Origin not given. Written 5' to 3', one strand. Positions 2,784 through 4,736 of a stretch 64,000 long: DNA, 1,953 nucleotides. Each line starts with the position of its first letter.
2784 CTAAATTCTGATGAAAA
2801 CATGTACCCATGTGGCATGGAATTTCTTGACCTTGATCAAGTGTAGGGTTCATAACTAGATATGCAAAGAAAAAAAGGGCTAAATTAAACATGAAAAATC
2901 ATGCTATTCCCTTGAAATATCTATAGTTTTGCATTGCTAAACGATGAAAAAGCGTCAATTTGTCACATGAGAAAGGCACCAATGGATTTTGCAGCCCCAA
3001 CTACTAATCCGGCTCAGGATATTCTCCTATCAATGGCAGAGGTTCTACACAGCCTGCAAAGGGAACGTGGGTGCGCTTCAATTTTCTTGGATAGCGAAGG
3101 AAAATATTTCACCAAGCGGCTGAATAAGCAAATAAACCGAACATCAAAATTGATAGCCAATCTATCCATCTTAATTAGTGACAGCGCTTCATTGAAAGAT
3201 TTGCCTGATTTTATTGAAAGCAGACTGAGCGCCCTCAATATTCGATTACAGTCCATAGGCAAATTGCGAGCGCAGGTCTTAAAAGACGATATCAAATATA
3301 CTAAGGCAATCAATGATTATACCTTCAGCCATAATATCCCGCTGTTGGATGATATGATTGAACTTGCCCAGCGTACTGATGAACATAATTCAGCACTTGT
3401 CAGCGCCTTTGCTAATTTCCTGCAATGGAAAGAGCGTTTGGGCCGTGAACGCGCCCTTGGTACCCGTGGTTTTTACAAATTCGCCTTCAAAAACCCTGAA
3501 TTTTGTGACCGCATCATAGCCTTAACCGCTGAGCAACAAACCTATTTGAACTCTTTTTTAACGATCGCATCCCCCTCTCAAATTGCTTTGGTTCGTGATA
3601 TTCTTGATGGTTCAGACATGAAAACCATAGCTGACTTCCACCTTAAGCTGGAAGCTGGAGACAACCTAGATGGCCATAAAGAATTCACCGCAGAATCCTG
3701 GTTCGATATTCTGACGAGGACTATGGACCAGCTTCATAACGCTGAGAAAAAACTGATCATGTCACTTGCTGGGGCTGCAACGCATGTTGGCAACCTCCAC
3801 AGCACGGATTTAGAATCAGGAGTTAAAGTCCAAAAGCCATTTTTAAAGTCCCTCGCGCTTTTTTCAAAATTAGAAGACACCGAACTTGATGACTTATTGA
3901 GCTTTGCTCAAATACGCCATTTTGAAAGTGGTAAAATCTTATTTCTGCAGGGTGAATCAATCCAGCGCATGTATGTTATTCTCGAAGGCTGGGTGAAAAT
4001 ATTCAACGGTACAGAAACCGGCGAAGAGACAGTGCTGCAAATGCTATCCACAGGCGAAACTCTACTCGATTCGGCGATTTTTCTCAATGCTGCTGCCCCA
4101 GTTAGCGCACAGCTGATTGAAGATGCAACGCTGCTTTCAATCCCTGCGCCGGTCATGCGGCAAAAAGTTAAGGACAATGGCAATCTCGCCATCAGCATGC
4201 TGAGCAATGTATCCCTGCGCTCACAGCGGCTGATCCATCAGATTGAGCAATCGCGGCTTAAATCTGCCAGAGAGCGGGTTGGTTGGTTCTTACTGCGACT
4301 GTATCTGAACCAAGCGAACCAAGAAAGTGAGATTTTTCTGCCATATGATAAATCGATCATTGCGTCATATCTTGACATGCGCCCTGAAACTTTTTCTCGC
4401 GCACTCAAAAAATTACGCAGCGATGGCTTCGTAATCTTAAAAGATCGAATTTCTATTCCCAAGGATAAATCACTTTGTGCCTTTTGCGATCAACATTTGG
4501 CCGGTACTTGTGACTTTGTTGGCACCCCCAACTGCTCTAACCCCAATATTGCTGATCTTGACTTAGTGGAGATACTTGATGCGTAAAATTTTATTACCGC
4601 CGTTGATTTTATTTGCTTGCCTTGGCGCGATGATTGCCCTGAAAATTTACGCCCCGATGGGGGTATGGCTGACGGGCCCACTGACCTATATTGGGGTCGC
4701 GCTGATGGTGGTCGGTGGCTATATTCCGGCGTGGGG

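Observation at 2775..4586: NIT-domain::Crp/Fnr one-component regulator with a C-terminal 4-Cys tail, divergent from narK-narK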

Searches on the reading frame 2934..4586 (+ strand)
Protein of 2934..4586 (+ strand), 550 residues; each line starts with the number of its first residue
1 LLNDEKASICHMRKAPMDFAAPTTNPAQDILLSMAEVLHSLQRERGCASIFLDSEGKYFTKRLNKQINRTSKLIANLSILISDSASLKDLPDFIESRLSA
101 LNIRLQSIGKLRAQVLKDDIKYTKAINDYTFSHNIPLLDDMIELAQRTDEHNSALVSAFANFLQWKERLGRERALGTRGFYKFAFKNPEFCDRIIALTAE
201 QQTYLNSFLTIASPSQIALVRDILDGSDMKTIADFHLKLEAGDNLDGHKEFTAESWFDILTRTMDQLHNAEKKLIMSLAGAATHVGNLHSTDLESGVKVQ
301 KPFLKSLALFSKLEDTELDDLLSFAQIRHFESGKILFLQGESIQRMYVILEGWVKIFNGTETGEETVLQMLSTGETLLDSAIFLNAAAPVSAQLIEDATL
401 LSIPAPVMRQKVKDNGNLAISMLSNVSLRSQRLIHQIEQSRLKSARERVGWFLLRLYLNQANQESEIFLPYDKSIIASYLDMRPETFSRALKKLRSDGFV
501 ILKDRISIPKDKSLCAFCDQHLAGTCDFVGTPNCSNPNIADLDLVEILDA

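Call 3: search_protein_families(library=pfam, proteins=[window:2934-4586:+], max_evalue=0.1)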
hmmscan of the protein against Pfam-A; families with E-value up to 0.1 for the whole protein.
window:2934-4586:+ (550 aa): 5 families
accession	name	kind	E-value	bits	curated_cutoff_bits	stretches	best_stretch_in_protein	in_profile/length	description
PF08376.15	NIT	-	8.2e-36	125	24.9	1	36-275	1-235/239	Nitrate and nitrite sensing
PF00027.35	cNMP_binding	-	1e-15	57.9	27.5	1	328-414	2-88/89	Cyclic nucleotide-binding domain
PF13545.12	HTH_Crp_2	-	1.3e-10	41.5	27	1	447-516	1-69/70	Crp-like helix-turn-helix domain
PF01325.25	Fe_dep_repress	-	0.038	14.6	26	0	474-503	26-55/60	Iron dependent repressor, N-terminal DNA binding domain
PF14147.11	Spore_YhaL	-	0.1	12.8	27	0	30-66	12-48/52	Sporulation protein YhaL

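Call 4: search_protein_families(library=ncbifam, proteins=[window:2934-4586:+], max_evalue=0.1)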
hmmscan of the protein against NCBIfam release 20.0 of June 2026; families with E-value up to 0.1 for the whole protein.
window:2934-4586:+ (550 aa): 12 families
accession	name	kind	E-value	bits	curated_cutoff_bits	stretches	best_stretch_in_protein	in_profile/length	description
NF006901.0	PRK09392.1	equivalog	2.8e-35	121.8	211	1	303-518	8-221/236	transcriptional activator FtrB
NF050815.1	TransActFtrBCaul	equivalog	1.4e-24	86.7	300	1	304-510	11-215/251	transcriptional activator FtrB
NF008365.0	PRK11161.1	subfamily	1.9e-10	40.4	228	1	297-517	18-242/250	fumarate/nitrate reduction transcriptional regulator Fnr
NF041163.2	encap_f2b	equivalog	2.4e-09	36.9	400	1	287-422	56-193/450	family 2B encapsulin nanocompartment shell protein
TIGR03896.1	cyc_nuc_ocin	subfamily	3.7e-08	33.1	161.05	1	300-438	136-275/317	bacteriocin-type transport-associated protein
NF050806.1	TransRegFixKCaul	equivalog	1.2e-07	31.1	300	1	325-502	23-196/215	transcriptional regulator FixK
NF045989.1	TransRegFnrLRhodb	equivalog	4e-07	29.5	300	1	444-507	152-224/245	transcriptional regulator FnrL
NF008732.0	PRK11753.1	equivalog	8.2e-07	28.7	266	1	313-440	11-139/214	cAMP-activated global transcriptional regulator CRP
NF053664.1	TransRegPtrACyano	equivalog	1.4e-05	24.5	300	1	328-503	15-183/196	Crp/Fnr family transcriptional regulator PtrA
TIGR03697.1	NtcA_cyano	equivalog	0.00016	21.5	244.95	1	333-500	1-173/193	global nitrogen regulator NtcA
NF007707.0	PRK10402.1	subfamily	0.0035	17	180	1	313-461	19-167/226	transcriptional regulator YeiL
NF058543.1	ActPatMycb56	equivalog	0.1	11.5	460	0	308-375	2-68/317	acetyltransferase Pat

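Call 5: find_homologous_proteins(query=window:2934-4586:+, max_evalue=0.00001)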
Query window:2934-4586:+ (550 aa): 185 proteins with E <= 0.00001 among 8000 candidates; the best 120 are listed.
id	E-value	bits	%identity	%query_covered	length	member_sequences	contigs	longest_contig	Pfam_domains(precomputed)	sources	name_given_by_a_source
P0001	0.0e+0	1175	100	97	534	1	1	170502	PF13545.13,PF00027.36,PF08376.16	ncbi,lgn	-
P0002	3.7e-175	602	50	96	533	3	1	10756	PF13545.13,PF00027.36,PF08376.16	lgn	-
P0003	6.2e-172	591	53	95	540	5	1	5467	PF13545.13,PF00027.36,PF08376.16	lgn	-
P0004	6.4e-171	588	52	96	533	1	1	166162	PF13545.13,PF00027.36,PF08376.16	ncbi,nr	ncbi:MAG: nitrate- and nitrite sensing domain-containing protein [Alphaproteobacteria bacterium]|nr:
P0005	7.5e-170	584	51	96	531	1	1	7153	PF13545.13,PF00027.36,PF08376.16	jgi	-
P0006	9.6e-170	584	52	94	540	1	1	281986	PF13545.13,PF00027.36,PF08376.16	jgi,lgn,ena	-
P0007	1.0e-169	584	51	96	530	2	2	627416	PF13545.13,PF00027.36,PF08376.16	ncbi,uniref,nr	ncbi:nitrate- and nitrite sensing domain-containing protein [Kordiimonas lipolytica]|uniref:Nitrate-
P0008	4.9e-169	582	51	96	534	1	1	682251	PF13545.13,PF00027.36,PF08376.16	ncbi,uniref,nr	ncbi:nitrate- and nitrite sensing domain-containing protein [Kordiimonas marina]|uniref:nitrate- and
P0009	2.9e-168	579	50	95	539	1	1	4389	PF13545.13,PF00027.36,PF08376.16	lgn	-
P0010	1.5e-167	577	51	96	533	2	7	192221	PF13545.13,PF00027.36,PF08376.16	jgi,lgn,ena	-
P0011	2.1e-167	576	52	93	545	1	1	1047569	PF13545.13,PF00027.36,PF08376.16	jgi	jgi:CRP-like cAMP-binding protein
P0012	2.2e-167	576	50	95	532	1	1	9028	PF13545.13,PF00027.36,PF08376.16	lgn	-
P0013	1.9e-166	573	50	96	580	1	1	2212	PF13545.13,PF00027.36,PF08376.16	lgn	-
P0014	3.1e-166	572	51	95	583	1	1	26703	PF13545.13,PF00027.36,PF08376.16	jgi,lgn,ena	-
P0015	3.8e-166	572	51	94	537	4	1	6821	PF13545.13,PF00027.36,PF08376.16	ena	-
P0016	3.8e-166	572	51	94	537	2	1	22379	PF13545.13,PF00027.36,PF08376.16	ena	-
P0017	3.9e-166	572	52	95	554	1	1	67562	PF13545.13,PF00027.36,PF08376.16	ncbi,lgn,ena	-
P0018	4.4e-166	572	52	94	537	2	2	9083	PF13545.13,PF00027.36,PF08376.16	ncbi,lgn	-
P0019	4.5e-166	572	50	96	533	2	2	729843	PF13545.13,PF00027.36,PF08376.16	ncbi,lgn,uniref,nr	ncbi:nitrate- and nitrite sensing domain-containing protein [Kordiimonas lacus]|uniref:cAMP-binding 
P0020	5.7e-166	572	48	94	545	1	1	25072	PF13545.13,PF00027.36,PF08376.16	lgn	-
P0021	5.9e-166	572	49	96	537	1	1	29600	PF13545.13,PF00027.36,PF08376.16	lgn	-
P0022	1.6e-165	570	51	98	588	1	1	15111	PF13545.13,PF00027.36,PF08376.16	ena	-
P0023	1.9e-165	570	51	93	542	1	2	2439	PF13545.13,PF00027.36,PF08376.16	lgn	-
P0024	9.2e-165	568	51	96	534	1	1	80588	PF13545.13,PF00027.36,PF08376.16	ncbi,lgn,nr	ncbi:MAG: cyclic nucleotide-binding domain-containing protein [Alphaproteobacteria bacterium]|nr:MAG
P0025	1.4e-164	567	50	96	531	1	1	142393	PF13545.13,PF00027.36,PF08376.16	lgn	-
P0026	2.0e-164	566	51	93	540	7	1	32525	PF13545.13,PF00027.36,PF08376.16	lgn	-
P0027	2.6e-164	566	49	96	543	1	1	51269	PF13545.13,PF00027.36,PF08376.16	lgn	-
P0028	5.2e-164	565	50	96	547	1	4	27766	PF13545.13,PF00027.36,PF08376.16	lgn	-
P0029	2.1e-163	563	48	94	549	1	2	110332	PF13545.13,PF00027.36,PF08376.16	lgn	-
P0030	2.6e-163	563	51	93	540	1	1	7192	PF13545.13,PF00027.36,PF08376.16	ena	-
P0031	4.2e-163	562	50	95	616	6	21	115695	PF13545.13,PF00027.36,PF08376.16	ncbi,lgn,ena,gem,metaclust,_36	metaclust:\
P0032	6.1e-163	562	49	95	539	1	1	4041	PF13545.13,PF00027.36,PF08376.16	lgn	-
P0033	6.3e-163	562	50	96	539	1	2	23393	PF13545.13,PF00027.36,PF08376.16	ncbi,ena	-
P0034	9.3e-163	561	52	92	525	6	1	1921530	PF13545.13,PF00027.36,PF08376.16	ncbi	-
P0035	1.2e-162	561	50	93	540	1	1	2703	PF13545.13,PF00027.36,PF08376.16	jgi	jgi:CRP-like cAMP-binding protein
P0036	1.4e-162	560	49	95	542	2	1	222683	PF13545.13,PF00027.36,PF08376.16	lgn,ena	-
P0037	1.5e-161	557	49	95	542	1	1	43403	PF13545.13,PF00027.36,PF08376.16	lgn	-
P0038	1.5e-161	557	49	95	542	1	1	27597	PF13545.13,PF00027.36,PF08376.16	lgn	-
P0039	3.4e-161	556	51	92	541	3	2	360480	PF13545.13,PF00027.36,PF08376.16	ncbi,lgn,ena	-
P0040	4.0e-161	556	49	95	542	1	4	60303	PF13545.13,PF00027.36,PF08376.16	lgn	-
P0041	3.9e-160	552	50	93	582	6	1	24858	PF13545.13,PF00027.36,PF08376.16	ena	-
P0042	8.1e-160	551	48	94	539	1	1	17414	PF13545.13,PF00027.36,PF08376.16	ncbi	-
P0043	8.3e-160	551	52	91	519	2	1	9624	PF13545.13,PF00027.36,PF08376.16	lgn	-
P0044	9.5e-160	551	51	93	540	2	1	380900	PF13545.13,PF00027.36,PF08376.16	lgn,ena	-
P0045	2.7e-159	550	49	94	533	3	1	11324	PF13545.13,PF00027.36,PF08376.16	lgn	-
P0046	3.9e-159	549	50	93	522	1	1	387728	PF13545.13,PF00027.36,PF08376.16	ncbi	-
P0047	5.4e-159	549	49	96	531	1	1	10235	PF13545.13,PF00027.36,PF08376.16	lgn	-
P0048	8.2e-159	548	49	92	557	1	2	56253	PF13545.13,PF00027.36,PF08376.16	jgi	jgi:CRP-like cAMP-binding protein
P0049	1.3e-158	547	49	93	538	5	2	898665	PF13545.13,PF00027.36,PF08376.16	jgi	-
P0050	2.1e-158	547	48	95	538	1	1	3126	PF13545.13,PF00027.36,PF08376.16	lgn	-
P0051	2.1e-156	540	48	94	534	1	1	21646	PF13545.13,PF00027.36,PF08376.16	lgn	-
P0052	2.5e-156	540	53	89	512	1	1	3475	PF13545.13,PF00027.36,PF08376.16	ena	-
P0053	9.6e-156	538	49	93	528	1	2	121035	PF13545.13,PF00027.36,PF08376.16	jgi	jgi:CRP-like cAMP-binding protein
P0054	4.5e-154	532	52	89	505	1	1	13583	PF13545.13,PF00027.36,PF08376.16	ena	-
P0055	7.3e-154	532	49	94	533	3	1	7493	PF13545.13,PF00027.36,PF08376.16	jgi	-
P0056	1.9e-153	530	47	95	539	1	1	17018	PF13545.13,PF00027.36,PF08376.16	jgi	jgi:CRP-like cAMP-binding protein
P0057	2.3e-152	527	47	95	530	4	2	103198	PF13545.13,PF00027.36,PF08376.16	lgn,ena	-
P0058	2.4e-152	527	51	89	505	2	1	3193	PF13545.13,PF00027.36,PF08376.16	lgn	-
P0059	6.0e-151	522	52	82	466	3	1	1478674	PF13545.13,PF00027.36,PF08376.16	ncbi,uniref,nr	ncbi:hypothetical protein GCM10017044_15420 [Kordiimonas sediminis]|uniref:Crp/Fnr family transcript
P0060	3.9e-150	519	48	93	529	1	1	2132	PF13545.13,PF00027.36,PF08376.16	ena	-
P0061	8.1e-146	505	46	93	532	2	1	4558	PF13545.13,PF00027.36,PF08376.16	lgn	-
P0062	5.8e-145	502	54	76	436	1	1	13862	PF13545.13,PF00027.36,PF08376.16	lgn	-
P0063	3.3e-144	500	45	94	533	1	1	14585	PF13545.13,PF00027.36,PF08376.16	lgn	-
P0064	5.7e-143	496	47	93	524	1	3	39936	PF13545.13,PF00027.36,PF08376.16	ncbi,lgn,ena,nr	ncbi:MAG: nitrate- and nitrite sensing domain-containing protein [Sphingomonadales bacterium]|nr:nit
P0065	5.1e-140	486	46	92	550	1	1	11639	PF13545.13,PF00027.36,PF08376.16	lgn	-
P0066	2.1e-139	484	45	93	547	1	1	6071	PF13545.13,PF00027.36,PF08376.16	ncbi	-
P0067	6.0e-136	473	49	81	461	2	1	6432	PF00027.36,PF08376.16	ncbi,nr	ncbi:MAG: nitrate- and nitrite sensing domain-containing protein, partial [Kordiimonadaceae bacteriu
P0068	9.1e-131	455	43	94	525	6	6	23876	PF13545.13,PF00027.36,PF08376.16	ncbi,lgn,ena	-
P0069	1.1e-130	455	43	93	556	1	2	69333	PF13545.13,PF00027.36,PF08376.16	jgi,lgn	jgi:CRP-like cAMP-binding protein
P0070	3.7e-130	453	44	94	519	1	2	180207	PF13545.13,PF00027.36,PF08376.16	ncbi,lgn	-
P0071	1.3e-128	448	43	93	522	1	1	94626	PF13545.13,PF00027.36,PF08376.16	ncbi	-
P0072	6.4e-128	446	44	92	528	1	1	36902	PF13545.13,PF00027.36,PF08376.16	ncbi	-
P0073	4.8e-127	443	43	94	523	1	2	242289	PF13545.13,PF00027.36,PF08376.16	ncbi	-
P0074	1.4e-125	438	41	94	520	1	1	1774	PF13545.13,PF00027.36,PF08376.16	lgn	-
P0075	1.7e-125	438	44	92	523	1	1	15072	PF13545.13,PF00027.36,PF08376.16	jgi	jgi:CRP-like cAMP-binding protein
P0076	2.1e-125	438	44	93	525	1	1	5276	PF13545.13,PF00027.36,PF08376.16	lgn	-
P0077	2.4e-125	438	43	93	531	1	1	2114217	PF13545.13,PF00027.36,PF08376.16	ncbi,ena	-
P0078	1.0e-124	436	43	92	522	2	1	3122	PF13545.13,PF00027.36,PF08376.16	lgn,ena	-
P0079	3.8e-124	434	42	94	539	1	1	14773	PF13545.13,PF00027.36,PF08376.16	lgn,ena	-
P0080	4.3e-124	433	53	67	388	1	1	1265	PF13545.13,PF00027.36,PF08376.16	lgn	-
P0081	2.2e-123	431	43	94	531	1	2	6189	PF13545.13,PF00027.36,PF08376.16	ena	-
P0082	5.7e-123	430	42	92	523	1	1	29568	PF13545.13,PF00027.36,PF08376.16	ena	-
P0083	3.4e-122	427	43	91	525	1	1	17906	PF13545.13,PF00027.36,PF08376.16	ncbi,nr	ncbi:MAG: nitrate- and nitrite sensing domain-containing protein [Alphaproteobacteria bacterium]|nr:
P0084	3.5e-122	427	44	94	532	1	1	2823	PF13545.13,PF00027.36,PF08376.16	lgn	-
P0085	8.0e-122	426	40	93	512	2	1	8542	PF13545.13,PF00027.36,PF08376.16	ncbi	-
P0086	1.0e-121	426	42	93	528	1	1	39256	PF13545.13,PF00027.36,PF08376.16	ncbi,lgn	-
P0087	1.5e-121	425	41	92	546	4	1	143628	PF13545.13,PF00027.36,PF08376.16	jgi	-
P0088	1.6e-121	425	41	94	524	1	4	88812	PF13545.13,PF00027.36,PF08376.16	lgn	-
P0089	3.3e-121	424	42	95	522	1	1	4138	PF13545.13,PF00027.36,PF08376.16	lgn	-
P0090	3.6e-121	424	42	92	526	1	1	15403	PF13545.13,PF00027.36,PF08376.16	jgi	jgi:CRP-like cAMP-binding protein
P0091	4.3e-121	424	42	93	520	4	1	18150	PF13545.13,PF00027.36,PF08376.16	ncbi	-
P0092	6.4e-121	423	42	93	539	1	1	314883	PF13545.13,PF00027.36,PF08376.16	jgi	jgi:CRP-like cAMP-binding protein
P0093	7.0e-121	423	40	93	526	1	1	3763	PF13545.13,PF00027.36,PF08376.16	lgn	-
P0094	8.7e-121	423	41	95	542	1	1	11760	PF13545.13,PF00027.36,PF08376.16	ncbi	-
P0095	9.1e-121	422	43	92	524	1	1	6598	PF13545.13,PF00027.36,PF08376.16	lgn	-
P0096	3.4e-120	421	42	93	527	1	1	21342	PF13545.13,PF00027.36,PF08376.16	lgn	-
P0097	4.6e-120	420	40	95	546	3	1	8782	PF13545.13,PF00027.36,PF08376.16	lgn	-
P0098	7.4e-120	419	42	93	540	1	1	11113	PF13545.13,PF00027.36,PF08376.16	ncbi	-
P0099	2.4e-119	418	42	92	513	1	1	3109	PF13545.13,PF00027.36,PF08376.16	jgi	-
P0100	6.4e-119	416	42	92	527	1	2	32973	PF13545.13,PF00027.36,PF08376.16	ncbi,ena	-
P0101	1.4e-118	415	41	92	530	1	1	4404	PF13545.13,PF00027.36,PF08376.16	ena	-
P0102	1.9e-118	415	43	91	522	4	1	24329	PF13545.13,PF00027.36,PF08376.16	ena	-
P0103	2.0e-118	415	51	66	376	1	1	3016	PF13545.13,PF00027.36,PF08376.16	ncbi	ncbi:MAG: cyclic nucleotide-binding domain-containing protein, partial [Kordiimonas sp.]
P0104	3.6e-118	414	41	92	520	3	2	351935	PF13545.13,PF00027.36,PF08376.16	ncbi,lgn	-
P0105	5.0e-118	413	41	92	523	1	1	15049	PF13545.13,PF00027.36,PF08376.16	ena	-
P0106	1.4e-117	412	41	92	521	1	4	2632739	PF13545.13,PF00027.36,PF08376.16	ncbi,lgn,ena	ncbi:MAG: nitrate- and nitrite sensing domain-containing protein [Robiginitomaculum sp.]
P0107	4.5e-117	410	41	91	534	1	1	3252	PF13545.13,PF00027.36,PF08376.16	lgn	-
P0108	9.6e-117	409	40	94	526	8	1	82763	PF13545.13,PF00027.36,PF08376.16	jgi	-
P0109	1.7e-116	408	42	92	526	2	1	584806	PF13545.13,PF00027.36,PF08376.16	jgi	-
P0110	3.9e-116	407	41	94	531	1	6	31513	PF13545.13,PF00027.36,PF08376.16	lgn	-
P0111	4.3e-116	407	40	94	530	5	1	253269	PF13545.13,PF00027.36,PF08376.16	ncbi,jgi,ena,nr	ncbi:MAG: cyclic nucleotide-binding domain-containing protein [Kordiimonadaceae bacterium]|jgi:CRP-l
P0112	4.6e-116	407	42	91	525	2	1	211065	PF13545.13,PF00027.36,PF08376.16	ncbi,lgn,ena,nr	ncbi:MAG: hypothetical protein COA43_01770 [Robiginitomaculum sp.]|nr:MAG: hypothetical protein COA4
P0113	1.6e-115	405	40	92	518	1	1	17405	PF13545.13,PF00027.36,PF08376.16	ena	-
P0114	2.2e-115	405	40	92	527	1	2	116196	PF13545.13,PF00027.36,PF08376.16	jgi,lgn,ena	-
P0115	2.4e-115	405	40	93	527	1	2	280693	PF13545.13,PF00027.36,PF08376.16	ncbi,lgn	-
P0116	3.8e-115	404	40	92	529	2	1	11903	PF13545.13,PF00027.36,PF08376.16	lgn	-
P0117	1.4e-114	402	41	93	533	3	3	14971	PF13545.13,PF00027.36,PF08376.16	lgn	-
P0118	2.0e-114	402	39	95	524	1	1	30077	PF13545.13,PF00027.36,PF08376.16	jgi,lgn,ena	-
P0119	3.3e-114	401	40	93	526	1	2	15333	PF13545.13,PF00027.36,PF08376.16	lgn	-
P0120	1.6e-113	399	40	93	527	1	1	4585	PF13545.13,PF00027.36,PF08376.16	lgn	-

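Call 12: search_solved_structures(query=window:2982-4586:+, max_evalue=0.01, show_alignments=2)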
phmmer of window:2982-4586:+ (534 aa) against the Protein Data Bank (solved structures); distinct sequences matched with E-value up to 0.01: 65 (the best 60 are shown).
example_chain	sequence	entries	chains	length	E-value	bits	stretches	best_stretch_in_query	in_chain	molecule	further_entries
3fx3_A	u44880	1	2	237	9.2e-34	120.5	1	283-492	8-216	Cyclic nucleotide-binding protein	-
3h3z_A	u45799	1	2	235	9.4e-34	120.5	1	283-492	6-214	Cyclic nucleotide-binding protein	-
3dkw_A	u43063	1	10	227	1.8e-26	96.4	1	282-492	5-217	DNR protein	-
2z69_A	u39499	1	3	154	2e-13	53.4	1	282-426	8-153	DNR protein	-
4ev0_A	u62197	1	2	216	1.4e-10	44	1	289-486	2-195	Transcription regulator, Crp family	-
9qmc_A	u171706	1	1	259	2.7e-10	43.1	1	281-490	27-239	FNR type regulator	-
4akk_A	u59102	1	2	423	4.9e-10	42.2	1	18-267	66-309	NITRATE REGULATORY PROTEIN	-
9qlt_A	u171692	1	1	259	1.5e-09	40.7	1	287-490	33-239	FNR type regulator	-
9qly_A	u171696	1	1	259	1.6e-09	40.6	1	287-490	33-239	FNR type regulator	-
9qll_A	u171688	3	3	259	1.9e-09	40.3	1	287-490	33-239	FNR type regulator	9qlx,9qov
5cvr_A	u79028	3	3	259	2e-09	40.2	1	287-490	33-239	FNR type regulator | FNR regulator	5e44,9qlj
8qto_A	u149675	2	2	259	6e-09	38.7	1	296-490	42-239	FNR type regulator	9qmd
5dyk_A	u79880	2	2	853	3.7e-08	36.1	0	279-397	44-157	CGMP-dependent protein kinase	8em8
3d0s_A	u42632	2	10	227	3.8e-07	32.7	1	291-492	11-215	TRANSCRIPTIONAL REGULATORY PROTEIN | PROBABLE TRANSCRIPTIONAL REGULATORY PROTEIN (PROBABLY CRP/ FNR-FAMILY)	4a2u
3mzh_A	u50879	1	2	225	3.8e-07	32.7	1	291-492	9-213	PROBABLE TRANSCRIPTIONAL REGULATORY PROTEIN (PROBABLY CRP/FNR-FAMILY)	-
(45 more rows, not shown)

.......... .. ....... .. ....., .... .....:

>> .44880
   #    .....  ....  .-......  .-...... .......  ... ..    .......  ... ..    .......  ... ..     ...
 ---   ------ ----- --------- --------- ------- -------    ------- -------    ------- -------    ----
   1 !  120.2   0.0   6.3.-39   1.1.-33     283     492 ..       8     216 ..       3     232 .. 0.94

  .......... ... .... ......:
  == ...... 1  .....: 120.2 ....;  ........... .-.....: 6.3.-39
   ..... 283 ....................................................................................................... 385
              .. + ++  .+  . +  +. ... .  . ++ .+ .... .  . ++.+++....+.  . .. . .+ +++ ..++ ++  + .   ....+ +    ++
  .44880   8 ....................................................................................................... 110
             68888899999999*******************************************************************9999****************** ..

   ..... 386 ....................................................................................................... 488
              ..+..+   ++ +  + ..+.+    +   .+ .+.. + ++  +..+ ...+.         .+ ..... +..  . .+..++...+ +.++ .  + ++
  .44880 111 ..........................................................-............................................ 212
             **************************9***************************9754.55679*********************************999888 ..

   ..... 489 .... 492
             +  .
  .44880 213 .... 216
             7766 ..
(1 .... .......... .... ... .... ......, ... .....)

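Call 15: find_encoding_contigs(protein=P0001, flank=10000, max_places=2)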
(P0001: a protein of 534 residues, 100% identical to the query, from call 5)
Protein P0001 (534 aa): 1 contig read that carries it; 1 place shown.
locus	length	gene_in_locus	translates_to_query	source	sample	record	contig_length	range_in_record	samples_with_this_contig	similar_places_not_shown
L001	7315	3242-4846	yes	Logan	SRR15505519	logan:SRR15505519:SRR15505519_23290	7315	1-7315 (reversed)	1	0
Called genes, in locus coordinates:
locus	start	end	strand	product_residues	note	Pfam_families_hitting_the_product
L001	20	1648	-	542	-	PF07690:MFS_1 (weak)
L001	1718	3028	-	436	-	PF01306:LacY_symp (faint), PF07690:MFS_1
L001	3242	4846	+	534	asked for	PF08376:NIT, PF00027:cNMP_binding, PF13545:HTH_Crp_2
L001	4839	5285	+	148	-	PF04191:PEMT, PF04140:ICMT (weak)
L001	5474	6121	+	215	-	PF09517:RE_Eco29kI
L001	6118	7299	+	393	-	PF00145:DNA_methylase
